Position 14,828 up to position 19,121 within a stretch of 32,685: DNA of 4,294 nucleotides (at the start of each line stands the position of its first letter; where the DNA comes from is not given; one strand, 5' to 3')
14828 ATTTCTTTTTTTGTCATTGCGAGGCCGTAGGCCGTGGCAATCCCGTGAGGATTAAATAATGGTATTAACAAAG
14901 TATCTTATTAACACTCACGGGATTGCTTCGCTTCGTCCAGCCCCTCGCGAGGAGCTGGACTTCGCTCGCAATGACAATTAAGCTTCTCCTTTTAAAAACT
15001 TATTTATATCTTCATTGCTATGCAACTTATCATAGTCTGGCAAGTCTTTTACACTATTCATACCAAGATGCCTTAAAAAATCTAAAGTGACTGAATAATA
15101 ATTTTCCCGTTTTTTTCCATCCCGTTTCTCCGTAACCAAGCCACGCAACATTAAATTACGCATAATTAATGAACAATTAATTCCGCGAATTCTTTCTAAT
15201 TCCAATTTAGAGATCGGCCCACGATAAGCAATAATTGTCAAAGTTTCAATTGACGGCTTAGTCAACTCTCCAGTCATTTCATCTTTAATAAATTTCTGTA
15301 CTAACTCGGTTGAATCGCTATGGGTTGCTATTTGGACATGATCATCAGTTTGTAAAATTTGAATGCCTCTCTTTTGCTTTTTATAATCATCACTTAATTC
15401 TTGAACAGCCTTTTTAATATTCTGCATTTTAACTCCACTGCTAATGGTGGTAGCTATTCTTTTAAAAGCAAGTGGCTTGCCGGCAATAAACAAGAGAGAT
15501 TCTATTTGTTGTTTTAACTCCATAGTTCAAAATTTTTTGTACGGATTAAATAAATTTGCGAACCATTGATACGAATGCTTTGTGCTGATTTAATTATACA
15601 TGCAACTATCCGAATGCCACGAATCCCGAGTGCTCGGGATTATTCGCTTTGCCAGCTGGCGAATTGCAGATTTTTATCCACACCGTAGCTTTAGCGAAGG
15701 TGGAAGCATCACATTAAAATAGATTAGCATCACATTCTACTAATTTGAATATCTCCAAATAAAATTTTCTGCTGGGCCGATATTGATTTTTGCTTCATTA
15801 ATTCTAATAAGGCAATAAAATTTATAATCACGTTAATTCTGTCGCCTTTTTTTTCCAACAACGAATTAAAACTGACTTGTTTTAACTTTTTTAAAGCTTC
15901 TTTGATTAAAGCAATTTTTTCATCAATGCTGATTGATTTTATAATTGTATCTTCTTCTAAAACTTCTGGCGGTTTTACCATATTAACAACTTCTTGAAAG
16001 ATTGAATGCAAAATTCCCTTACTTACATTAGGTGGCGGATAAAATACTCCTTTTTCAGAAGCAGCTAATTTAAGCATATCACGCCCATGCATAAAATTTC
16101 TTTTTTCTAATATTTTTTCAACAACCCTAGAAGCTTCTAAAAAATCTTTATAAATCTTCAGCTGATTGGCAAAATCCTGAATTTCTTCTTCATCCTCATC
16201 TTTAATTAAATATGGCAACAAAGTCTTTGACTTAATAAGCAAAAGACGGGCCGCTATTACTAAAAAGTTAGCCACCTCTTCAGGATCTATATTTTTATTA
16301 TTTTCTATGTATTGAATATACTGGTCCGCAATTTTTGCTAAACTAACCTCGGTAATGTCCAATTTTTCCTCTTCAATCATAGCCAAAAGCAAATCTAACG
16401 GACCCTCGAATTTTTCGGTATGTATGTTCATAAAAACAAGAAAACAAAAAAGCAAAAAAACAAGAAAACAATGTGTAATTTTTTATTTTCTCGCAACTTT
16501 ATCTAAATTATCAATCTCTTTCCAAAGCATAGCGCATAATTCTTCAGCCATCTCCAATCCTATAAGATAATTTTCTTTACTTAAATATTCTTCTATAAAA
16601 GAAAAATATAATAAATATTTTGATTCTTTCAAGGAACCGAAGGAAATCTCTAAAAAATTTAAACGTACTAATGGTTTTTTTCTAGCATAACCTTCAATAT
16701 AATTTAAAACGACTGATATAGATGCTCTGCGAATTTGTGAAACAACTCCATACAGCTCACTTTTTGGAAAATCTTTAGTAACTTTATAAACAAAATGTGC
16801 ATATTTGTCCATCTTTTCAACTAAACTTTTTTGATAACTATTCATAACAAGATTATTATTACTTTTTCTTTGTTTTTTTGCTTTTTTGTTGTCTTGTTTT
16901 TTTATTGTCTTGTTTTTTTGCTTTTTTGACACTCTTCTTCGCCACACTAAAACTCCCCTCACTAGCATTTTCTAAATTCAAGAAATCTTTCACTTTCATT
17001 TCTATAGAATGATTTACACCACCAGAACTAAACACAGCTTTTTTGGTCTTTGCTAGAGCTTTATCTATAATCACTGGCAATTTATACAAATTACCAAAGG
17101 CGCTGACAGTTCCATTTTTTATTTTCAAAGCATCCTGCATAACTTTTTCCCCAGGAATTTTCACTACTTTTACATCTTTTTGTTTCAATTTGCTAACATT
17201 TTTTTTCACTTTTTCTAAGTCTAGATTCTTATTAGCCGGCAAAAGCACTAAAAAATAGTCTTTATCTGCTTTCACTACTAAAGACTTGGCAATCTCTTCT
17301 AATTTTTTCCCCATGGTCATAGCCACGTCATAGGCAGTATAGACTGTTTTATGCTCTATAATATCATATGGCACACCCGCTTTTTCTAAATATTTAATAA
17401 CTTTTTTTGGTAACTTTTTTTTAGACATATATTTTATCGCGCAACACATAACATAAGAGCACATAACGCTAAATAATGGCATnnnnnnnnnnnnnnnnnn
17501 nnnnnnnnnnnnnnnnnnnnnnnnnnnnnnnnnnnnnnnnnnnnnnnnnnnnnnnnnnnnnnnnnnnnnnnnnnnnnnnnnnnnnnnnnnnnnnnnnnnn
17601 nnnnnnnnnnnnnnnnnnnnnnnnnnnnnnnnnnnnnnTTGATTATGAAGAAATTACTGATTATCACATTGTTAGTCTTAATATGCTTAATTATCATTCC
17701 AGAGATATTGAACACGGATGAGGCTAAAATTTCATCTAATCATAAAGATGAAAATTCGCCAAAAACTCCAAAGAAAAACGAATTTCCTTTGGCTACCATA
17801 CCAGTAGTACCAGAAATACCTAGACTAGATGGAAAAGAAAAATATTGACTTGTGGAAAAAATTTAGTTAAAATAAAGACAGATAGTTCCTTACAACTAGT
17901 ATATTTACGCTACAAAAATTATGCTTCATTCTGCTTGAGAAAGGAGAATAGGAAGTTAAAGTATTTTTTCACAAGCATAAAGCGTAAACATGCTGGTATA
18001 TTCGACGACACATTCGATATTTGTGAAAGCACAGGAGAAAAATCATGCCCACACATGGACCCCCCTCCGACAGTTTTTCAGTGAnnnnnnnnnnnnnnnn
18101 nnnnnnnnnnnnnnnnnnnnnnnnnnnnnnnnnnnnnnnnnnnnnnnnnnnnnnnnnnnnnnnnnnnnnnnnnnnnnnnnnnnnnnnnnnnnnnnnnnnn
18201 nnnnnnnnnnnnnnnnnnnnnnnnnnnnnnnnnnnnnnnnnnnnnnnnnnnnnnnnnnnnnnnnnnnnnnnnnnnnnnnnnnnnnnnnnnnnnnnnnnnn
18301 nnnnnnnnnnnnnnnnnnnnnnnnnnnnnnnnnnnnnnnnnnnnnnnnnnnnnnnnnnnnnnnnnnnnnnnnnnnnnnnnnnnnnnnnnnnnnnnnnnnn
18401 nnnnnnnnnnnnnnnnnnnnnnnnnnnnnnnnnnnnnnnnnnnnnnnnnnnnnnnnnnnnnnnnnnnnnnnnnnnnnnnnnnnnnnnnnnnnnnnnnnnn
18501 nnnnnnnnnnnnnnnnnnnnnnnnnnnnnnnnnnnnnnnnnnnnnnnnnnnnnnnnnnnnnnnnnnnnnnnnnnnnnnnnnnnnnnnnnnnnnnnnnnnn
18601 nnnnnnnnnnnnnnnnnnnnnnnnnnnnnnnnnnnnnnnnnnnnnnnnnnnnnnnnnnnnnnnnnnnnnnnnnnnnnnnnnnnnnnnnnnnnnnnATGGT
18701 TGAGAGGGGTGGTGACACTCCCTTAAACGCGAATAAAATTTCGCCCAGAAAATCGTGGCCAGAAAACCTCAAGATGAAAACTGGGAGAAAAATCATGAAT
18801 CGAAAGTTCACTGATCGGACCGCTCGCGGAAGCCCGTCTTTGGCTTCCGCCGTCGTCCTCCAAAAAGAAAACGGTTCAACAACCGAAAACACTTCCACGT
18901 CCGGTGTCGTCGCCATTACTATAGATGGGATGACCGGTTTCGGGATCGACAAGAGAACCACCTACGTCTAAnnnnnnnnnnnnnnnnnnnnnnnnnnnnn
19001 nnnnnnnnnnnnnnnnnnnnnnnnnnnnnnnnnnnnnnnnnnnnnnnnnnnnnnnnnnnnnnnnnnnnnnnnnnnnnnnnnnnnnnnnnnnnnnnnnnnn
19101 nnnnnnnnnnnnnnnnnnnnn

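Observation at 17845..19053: Orphan ~1.2-kb promoter-to-terminator unit with three exact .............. modules and a GC-rich, hairpin-dense 3' domain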

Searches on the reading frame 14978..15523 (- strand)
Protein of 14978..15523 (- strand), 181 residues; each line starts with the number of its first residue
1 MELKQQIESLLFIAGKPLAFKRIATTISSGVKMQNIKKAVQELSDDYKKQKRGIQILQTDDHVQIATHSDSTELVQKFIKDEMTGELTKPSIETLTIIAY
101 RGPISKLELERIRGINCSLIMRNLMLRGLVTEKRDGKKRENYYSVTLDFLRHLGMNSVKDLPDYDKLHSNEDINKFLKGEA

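Call 62: search_protein_families(library=pfam, proteins=[window:14978-15523:-], max_evalue=0.001)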
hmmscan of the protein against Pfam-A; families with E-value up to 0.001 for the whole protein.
window:14978-15523:- (181 aa): 1 family
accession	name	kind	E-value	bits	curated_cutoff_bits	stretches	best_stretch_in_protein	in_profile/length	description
PF04079.22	SMC_ScpB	-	4.5e-42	143.8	27.4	1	6-163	2-159/160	Segregation and condensation complex subunit ScpB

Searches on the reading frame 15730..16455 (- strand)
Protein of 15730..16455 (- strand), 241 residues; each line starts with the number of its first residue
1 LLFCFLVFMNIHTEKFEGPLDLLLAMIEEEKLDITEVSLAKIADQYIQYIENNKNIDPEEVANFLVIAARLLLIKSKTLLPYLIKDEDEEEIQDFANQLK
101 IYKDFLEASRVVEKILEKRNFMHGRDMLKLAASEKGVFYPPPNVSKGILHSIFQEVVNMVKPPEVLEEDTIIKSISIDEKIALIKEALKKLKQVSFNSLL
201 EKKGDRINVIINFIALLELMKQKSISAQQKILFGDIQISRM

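Call 13: search_protein_families(library=pfam, proteins=[window:15730-16455:-], max_evalue=0.1)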
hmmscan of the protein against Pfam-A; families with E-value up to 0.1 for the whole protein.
window:15730-16455:- (241 aa): 3 families
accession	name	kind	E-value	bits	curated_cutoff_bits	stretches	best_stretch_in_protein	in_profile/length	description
PF02616.19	SMC_ScpA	-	6.9e-26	92.1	24.6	1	26-239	1-230/232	Segregation and condensation protein ScpA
PF04824.21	Rad21_Rec8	-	0.033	13.9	22.7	1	213-240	24-51/55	Conserved region of Rad21 / Rec8 like protein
PF16504.10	SP24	-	0.053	13.9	30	1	2-55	23-71/147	Putative virion membrane protein of plant and insect virus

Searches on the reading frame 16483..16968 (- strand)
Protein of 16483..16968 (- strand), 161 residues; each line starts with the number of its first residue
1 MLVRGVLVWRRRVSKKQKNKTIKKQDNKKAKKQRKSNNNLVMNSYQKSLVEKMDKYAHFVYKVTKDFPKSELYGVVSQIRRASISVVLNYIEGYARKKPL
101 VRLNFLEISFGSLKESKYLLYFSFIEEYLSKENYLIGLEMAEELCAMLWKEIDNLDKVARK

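Call 13: search_protein_families(library=pfam, proteins=[window:16483-16968:-], max_evalue=0.1)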
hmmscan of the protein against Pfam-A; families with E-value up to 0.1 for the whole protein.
window:16483-16968:- (161 aa): 3 families
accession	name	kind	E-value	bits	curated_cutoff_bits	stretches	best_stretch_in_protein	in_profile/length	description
PF05635.17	23S_rRNA_IVP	-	3.7e-24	85.4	33.8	1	50-149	6-105/106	23S rRNA-intervening sequence protein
PF22296.2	bAvd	-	1.4e-05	26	40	1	49-145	3-97/107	bAvd-like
PF15228.11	DAP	-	0.018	16.4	27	1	11-70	13-69/98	Death-associated protein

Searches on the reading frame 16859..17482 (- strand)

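Call 13: search_protein_families(library=pfam, proteins=[window:16859-17482:-], max_evalue=0.1)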
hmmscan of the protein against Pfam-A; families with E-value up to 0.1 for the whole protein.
window:16859-17482:- (207 aa): 1 family
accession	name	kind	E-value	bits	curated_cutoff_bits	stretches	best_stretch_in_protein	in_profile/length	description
PF04073.20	tRNA_edit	-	7.1e-20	71.8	25.5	1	44-169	1-122/123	Aminoacyl-tRNA editing domain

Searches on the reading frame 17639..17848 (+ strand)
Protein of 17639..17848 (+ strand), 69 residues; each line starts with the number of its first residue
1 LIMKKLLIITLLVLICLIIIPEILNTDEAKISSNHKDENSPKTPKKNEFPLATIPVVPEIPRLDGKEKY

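Call 13: search_protein_families(library=pfam, proteins=[window:17639-17848:+], max_evalue=0.1)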
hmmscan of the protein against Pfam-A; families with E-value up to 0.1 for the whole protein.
window:17639-17848:+ (69 aa): 0 families

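Call 28: find_homologous_proteins(query=window:17645-17845:+, max_evalue=1)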
Query window:17645-17845:+ (67 aa): 1 proteins with E <= 1 among 1 candidates.
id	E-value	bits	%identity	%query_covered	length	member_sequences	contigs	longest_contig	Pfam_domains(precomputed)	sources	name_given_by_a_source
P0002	5.7e-35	135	100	100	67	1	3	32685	-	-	-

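Call 84: search_protein_families(library=phrogs, proteins=[window:17645-17845:+], max_evalue=0.01)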
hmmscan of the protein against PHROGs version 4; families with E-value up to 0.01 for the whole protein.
seq(67 aa): 0 families
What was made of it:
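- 17645..17848 (+): Gene for a 67-aa protein with a hydrophobic N-terminus, read by eye as a signal peptide or TM segment (no predictor run), and the conserved motif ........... No Pfam or PHROG hit (calls 13, 84).
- On Mobile element, phage or plasmid fragment: PHROGs gives no hit (call 84).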

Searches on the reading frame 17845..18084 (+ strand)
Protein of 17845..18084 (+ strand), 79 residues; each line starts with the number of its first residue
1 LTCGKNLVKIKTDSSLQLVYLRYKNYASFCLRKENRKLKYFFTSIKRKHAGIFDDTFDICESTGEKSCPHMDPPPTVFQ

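Call 13: search_protein_families(library=pfam, proteins=[window:17845-18084:+], max_evalue=0.1)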
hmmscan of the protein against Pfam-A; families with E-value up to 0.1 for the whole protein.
window:17845-18084:+ (79 aa): 1 family
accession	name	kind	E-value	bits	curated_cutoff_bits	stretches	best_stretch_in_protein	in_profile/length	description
PF22473.1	PilJ_Pilin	-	0.019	15.4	26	1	33-58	35-60/81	PilJ, Pilin domain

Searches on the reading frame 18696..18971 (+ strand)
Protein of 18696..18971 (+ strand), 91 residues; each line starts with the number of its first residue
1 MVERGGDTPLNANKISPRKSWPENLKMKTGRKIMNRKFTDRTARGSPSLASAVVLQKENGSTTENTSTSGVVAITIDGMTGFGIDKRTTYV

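Call 13: search_protein_families(library=pfam, proteins=[window:18696-18971:+], max_evalue=0.1)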
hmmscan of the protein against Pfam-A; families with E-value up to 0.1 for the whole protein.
window:18696-18971:+ (91 aa): 1 family
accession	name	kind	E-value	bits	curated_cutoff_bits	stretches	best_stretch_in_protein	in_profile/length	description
PF08941.15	USP8_interact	-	0.0018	18.5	25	1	19-79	117-178/179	USP8 interacting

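Call 27: find_homologous_proteins(query=window:18696-18968:+, max_evalue=1)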
Query window:18696-18968:+ (91 aa): 1 proteins with E <= 1 among 2 candidates.
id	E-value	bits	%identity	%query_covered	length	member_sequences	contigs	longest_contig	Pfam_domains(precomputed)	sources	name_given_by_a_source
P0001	1.3e-27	114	100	64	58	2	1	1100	-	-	-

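Call 29: list_cluster_members(proteins=[P0001])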
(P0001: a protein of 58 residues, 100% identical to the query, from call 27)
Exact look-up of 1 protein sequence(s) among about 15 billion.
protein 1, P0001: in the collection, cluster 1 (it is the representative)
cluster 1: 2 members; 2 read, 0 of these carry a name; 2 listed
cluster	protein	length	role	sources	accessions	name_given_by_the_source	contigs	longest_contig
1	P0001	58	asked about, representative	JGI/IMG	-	-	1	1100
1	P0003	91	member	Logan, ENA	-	-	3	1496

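Call 30: find_encoding_contigs(protein=P0001, flank=10000, max_places=10)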
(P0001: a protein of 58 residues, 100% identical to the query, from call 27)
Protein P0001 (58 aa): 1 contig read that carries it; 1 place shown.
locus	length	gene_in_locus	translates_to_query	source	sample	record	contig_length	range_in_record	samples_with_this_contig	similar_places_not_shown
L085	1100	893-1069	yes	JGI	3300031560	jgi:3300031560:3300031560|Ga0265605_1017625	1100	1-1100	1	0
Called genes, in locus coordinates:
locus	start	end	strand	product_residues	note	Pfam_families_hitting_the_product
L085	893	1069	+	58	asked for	-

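Call 31: find_encoding_contigs(protein=P0003, flank=10000, max_places=10)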
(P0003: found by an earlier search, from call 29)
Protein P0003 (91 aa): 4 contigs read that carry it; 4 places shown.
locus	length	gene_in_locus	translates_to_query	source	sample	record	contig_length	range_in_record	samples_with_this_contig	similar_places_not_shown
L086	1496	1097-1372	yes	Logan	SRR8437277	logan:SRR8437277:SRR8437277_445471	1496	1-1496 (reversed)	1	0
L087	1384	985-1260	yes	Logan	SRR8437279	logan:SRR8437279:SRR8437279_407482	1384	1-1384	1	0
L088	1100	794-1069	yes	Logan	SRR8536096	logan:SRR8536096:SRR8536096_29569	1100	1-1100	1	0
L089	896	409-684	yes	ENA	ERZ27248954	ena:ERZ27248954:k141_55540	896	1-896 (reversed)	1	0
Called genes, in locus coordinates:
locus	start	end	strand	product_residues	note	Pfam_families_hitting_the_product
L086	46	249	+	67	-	-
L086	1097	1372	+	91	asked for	-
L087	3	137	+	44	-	?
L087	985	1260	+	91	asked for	-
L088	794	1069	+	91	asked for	-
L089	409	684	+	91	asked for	-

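Call 39: search_protein_representatives(protein=window:18696-18968:+)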
Query: 91 residues. Proteins with E-value up to 0.001 (for the whole library): 1; up to 1e-10: 1; up to 1e-30: 0. The best 1 are listed.
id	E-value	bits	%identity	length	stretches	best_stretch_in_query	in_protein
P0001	4.2e-28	113.5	100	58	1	34-91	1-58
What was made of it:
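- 18795..18971 (+): ORF3, a 58-aa Ser/Thr-rich protein (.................................). The only protein hits are to itself (calls 27, 39).
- Tried and rejected: Only self hits among 5.8 billion clusters and 1.84 billion representatives (calls 27, 28, 39).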
